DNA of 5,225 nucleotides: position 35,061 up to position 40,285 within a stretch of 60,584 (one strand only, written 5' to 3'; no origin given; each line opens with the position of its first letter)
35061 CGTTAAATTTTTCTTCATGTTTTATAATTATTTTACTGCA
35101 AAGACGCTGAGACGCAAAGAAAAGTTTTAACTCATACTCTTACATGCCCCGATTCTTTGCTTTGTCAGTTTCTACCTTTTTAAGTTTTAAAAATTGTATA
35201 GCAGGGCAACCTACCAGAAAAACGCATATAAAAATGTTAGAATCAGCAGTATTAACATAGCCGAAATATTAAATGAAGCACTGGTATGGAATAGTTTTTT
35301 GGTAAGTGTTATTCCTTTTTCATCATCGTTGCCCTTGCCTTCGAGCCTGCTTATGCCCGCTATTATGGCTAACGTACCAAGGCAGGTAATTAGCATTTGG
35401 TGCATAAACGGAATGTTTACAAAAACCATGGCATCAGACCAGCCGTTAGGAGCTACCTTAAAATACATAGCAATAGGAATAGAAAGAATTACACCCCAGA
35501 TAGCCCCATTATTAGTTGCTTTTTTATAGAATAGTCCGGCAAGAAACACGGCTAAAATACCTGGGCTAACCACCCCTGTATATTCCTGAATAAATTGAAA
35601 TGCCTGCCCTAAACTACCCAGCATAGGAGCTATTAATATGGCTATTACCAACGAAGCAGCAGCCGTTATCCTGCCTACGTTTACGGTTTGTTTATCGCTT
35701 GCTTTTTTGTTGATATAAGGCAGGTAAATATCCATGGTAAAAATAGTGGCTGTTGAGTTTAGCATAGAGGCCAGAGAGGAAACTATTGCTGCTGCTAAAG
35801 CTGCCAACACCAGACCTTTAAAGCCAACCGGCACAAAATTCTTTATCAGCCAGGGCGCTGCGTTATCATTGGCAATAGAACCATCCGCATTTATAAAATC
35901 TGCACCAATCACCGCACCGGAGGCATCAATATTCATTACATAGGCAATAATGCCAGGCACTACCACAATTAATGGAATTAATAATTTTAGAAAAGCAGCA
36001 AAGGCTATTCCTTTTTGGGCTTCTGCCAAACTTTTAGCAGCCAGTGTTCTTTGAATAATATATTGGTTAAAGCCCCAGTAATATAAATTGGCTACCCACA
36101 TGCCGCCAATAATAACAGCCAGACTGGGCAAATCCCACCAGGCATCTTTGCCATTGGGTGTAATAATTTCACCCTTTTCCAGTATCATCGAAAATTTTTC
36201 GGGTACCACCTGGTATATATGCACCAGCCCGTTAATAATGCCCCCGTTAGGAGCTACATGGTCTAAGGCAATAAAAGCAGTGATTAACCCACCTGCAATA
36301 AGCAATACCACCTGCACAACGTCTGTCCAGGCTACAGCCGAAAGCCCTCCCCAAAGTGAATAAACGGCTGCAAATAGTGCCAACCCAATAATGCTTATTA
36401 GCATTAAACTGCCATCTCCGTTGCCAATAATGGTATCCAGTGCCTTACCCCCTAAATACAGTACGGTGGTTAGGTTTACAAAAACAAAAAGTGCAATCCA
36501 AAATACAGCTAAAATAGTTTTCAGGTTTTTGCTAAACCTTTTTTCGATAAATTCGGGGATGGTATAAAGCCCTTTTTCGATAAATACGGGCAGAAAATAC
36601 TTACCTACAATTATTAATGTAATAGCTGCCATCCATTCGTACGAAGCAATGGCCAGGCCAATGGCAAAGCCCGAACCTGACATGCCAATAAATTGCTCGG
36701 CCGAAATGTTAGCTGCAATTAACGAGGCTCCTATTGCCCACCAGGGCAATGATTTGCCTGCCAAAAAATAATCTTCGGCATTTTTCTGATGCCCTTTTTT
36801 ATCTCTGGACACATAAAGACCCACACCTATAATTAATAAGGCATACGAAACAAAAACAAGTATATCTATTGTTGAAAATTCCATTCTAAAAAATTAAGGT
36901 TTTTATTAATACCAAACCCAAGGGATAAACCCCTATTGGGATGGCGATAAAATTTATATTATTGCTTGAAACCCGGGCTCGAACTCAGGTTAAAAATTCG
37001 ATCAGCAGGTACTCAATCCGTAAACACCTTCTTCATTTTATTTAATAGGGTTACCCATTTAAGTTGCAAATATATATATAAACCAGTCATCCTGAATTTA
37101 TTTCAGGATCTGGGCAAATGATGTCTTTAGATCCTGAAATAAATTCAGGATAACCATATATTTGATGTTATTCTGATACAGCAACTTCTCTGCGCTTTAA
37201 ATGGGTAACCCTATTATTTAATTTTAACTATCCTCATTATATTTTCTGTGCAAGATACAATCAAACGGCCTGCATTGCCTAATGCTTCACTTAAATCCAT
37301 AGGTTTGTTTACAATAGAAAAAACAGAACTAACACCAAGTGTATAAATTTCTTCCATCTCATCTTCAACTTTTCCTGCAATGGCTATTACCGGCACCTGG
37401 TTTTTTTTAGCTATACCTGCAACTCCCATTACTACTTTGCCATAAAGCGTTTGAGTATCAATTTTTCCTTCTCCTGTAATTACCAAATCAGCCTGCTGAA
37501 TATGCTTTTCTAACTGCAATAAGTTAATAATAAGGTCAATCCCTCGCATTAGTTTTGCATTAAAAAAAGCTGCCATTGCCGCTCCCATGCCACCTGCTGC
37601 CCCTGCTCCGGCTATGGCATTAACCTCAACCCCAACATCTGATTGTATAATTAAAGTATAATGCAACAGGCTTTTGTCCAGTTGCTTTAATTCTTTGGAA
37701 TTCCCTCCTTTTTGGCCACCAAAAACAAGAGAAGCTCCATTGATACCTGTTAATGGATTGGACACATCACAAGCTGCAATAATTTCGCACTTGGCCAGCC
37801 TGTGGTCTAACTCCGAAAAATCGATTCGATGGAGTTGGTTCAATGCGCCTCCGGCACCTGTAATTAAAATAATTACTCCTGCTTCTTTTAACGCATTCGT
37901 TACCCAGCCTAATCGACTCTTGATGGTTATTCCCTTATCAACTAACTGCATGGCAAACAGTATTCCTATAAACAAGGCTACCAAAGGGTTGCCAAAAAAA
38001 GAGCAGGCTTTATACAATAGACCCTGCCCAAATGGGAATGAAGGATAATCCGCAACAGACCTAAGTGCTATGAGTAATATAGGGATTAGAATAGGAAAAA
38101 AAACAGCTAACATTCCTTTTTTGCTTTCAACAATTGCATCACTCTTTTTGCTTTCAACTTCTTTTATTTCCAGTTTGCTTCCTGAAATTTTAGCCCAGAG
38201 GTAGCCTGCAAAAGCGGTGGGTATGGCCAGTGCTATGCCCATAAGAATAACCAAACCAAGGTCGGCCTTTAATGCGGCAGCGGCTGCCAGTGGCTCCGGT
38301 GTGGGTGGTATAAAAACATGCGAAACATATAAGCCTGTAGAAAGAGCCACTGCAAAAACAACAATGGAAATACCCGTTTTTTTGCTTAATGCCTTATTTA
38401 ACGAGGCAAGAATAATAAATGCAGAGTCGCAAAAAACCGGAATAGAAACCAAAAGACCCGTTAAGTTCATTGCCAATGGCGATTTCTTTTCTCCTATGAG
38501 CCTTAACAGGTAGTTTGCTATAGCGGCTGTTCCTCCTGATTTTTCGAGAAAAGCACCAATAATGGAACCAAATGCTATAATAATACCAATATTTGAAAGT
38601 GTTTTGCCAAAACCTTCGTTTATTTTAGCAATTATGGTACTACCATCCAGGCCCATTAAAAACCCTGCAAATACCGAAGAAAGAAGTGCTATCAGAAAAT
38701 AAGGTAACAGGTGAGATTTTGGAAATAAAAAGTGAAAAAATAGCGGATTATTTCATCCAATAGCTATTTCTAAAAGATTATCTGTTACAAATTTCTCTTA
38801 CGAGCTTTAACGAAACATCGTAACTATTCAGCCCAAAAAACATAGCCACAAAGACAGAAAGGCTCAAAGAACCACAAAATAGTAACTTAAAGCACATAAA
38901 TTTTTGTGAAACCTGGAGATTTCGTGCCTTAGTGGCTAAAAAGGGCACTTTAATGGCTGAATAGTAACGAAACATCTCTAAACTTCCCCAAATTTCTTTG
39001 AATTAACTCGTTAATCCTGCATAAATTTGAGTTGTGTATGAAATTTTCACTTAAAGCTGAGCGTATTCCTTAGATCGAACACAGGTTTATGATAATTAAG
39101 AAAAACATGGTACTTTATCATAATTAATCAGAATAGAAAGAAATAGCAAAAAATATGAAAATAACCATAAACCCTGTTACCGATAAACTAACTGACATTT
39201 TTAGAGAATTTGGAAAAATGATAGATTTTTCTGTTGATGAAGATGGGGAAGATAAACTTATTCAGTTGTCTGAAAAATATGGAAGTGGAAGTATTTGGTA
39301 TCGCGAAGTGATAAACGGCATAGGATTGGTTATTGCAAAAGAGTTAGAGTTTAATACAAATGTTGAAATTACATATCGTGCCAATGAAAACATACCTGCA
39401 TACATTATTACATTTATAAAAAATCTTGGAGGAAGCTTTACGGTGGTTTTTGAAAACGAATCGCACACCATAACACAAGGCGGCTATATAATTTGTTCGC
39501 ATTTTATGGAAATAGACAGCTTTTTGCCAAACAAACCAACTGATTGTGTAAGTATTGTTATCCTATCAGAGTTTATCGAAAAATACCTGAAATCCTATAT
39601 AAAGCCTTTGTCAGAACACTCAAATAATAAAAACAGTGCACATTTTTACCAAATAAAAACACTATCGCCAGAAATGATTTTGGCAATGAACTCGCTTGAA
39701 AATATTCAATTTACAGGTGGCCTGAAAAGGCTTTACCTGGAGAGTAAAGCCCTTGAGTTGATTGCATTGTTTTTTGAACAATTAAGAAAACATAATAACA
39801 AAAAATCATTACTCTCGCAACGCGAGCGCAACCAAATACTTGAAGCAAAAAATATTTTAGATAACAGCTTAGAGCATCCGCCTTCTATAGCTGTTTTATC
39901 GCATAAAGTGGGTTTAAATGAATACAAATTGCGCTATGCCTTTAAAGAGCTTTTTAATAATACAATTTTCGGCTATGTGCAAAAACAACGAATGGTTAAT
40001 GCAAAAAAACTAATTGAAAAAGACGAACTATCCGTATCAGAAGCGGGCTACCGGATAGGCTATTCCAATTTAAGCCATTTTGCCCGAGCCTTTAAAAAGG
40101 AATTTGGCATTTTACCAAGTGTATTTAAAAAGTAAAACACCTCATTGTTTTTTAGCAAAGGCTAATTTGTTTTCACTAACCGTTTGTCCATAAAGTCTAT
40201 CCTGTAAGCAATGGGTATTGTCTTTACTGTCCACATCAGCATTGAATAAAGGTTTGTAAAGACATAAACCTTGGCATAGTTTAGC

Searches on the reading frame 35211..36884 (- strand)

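Call 43: search_protein_families(library=pfam, proteins=[window:35211-36884:-], max_evalue=0.001)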
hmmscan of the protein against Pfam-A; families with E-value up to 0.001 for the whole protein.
window:35211-36884:- (557 aa): 1 family
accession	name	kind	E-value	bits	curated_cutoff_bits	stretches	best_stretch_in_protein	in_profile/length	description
PF00474.23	SSF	-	4.9e-68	230.3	22.8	1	39-467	1-405/406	Sodium:solute symporter family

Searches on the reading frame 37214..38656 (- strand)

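Call 43: search_protein_families(library=pfam, proteins=[window:37214-38656:-], max_evalue=0.001)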
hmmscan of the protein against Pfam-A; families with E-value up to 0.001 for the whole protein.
window:37214-38656:- (480 aa): 3 families
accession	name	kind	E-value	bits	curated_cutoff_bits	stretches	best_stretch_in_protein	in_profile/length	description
PF02595.20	Gly_kinase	-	3e-75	253.9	23.3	1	240-477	138-371/372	Glycerate kinase family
PF02447.22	GntP_permease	-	4.5e-62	210.6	22.5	1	1-275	39-317/440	GntP family permease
PF03600.22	CitMHS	-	1.6e-07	31.2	31.9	1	10-204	28-225/336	Citrate transporter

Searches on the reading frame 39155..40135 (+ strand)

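Call 43: search_protein_families(library=pfam, proteins=[window:39155-40135:+], max_evalue=0.001)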
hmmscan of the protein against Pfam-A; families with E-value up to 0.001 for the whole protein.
window:39155-40135:+ (326 aa): 2 families
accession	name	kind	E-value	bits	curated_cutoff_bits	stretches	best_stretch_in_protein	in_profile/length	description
PF12833.13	HTH_18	-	7.9e-19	68.2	33.6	1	248-326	1-79/80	Helix-turn-helix domain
PF00165.29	HTH_AraC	-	1.5e-05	25.4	26.6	0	288-319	2-35/42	Bacterial regulatory helix-turn-helix proteins, AraC family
